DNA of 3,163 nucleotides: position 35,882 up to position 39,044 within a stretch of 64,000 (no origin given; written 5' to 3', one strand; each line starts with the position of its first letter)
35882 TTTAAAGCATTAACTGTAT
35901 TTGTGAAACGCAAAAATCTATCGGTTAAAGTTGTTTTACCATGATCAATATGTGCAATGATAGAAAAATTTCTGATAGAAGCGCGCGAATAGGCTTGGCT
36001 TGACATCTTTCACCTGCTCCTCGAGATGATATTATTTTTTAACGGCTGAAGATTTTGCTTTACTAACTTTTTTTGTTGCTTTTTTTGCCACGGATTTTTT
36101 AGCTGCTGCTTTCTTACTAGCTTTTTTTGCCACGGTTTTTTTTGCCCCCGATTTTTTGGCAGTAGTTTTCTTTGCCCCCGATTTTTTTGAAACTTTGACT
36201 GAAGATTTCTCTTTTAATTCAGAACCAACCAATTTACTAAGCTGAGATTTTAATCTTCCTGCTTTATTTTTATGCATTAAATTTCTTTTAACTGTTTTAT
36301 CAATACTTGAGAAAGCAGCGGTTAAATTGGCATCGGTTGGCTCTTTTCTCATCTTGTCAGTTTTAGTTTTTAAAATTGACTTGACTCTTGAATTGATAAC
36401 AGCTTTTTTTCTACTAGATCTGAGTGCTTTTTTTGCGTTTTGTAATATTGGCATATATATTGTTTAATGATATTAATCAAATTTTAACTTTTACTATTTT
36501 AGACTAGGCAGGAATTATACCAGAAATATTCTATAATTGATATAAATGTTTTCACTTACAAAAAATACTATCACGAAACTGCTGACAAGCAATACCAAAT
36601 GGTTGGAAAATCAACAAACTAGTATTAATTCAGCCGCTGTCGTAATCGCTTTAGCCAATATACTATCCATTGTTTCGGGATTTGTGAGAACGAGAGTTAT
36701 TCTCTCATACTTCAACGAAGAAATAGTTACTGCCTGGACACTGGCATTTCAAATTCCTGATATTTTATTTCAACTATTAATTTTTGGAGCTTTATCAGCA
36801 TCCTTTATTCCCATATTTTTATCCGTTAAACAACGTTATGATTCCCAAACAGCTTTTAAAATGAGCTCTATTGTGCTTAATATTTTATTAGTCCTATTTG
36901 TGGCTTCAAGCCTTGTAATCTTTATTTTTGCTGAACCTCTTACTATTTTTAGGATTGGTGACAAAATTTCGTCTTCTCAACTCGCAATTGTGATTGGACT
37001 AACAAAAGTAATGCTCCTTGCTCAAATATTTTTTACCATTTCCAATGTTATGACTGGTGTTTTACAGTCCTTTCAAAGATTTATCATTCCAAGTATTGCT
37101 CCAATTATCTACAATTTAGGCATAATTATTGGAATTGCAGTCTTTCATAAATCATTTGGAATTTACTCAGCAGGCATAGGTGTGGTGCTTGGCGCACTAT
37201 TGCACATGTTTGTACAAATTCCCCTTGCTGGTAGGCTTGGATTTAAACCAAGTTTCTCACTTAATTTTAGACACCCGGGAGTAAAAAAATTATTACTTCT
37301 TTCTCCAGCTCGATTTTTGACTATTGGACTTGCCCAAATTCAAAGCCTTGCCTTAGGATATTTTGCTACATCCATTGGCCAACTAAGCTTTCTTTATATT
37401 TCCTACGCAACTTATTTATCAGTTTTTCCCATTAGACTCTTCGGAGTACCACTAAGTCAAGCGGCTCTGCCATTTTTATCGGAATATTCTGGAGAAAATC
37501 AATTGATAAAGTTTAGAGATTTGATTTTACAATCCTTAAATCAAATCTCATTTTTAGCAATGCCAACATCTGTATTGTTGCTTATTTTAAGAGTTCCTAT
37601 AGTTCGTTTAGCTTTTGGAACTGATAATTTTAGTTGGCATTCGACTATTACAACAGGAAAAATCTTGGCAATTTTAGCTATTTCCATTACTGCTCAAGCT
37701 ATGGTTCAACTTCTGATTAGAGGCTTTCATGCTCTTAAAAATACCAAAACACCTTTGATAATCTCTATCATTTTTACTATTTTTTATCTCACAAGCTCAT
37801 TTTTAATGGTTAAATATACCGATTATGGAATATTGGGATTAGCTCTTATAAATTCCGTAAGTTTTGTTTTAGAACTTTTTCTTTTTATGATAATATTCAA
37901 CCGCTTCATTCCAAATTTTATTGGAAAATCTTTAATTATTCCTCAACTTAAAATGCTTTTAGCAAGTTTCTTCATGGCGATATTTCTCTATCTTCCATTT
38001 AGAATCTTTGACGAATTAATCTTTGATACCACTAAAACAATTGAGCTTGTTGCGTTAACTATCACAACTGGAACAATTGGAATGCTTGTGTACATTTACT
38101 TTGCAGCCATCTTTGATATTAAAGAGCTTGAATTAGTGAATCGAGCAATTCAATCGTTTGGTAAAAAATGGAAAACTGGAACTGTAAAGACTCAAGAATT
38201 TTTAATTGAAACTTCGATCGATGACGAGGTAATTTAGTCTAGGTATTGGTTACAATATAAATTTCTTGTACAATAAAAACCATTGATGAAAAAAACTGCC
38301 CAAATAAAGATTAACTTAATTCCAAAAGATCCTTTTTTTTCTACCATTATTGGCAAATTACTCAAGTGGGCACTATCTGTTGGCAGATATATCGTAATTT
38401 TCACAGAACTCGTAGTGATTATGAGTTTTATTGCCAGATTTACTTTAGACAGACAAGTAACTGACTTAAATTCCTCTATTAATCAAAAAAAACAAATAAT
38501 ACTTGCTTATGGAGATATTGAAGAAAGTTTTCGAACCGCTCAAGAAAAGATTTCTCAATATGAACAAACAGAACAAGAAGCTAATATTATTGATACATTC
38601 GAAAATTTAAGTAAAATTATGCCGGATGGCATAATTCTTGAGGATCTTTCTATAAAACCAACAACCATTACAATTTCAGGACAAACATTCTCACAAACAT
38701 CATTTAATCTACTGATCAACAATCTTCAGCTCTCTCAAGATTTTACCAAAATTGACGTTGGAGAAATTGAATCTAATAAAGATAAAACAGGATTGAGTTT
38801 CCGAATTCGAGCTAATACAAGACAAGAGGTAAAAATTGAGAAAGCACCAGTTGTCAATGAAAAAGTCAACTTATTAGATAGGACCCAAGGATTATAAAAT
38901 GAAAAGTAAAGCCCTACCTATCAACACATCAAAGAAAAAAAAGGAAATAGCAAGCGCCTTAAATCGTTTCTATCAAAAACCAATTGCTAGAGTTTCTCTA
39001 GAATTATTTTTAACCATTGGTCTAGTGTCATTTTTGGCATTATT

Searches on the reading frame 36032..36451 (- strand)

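Call 42: search_protein_families(library=ncbifam, proteins=[window:36032-36451:-], max_evalue=1)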
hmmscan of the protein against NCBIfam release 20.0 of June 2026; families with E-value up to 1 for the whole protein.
window:36032-36451:- (139 aa): 3 families
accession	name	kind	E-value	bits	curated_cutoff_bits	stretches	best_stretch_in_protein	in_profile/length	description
TIGR00029.2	S20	equivalog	2.7e-11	43.9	33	1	4-75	5-83/84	30S ribosomal protein S20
NF009352.0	PRK12708.1-4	equivalog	0.0067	16.8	178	1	3-87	40-120/140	peptidoglycan hydrolase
NF011492.0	PRK14900.1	equivalog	0.1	10.4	1783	1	44-133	951-1037/1044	valine--tRNA ligase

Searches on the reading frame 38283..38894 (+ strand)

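Call 22: search_protein_families(library=pfam, proteins=[window:38283-38894:+], max_evalue=0.01)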
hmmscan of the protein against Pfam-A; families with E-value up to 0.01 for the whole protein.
window:38283-38894:+ (204 aa): 1 family
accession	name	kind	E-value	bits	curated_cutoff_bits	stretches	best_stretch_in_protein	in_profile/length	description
PF05137.18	PilN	-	1.5e-12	47.9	22.8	1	105-177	2-76/78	Fimbrial assembly protein (PilN)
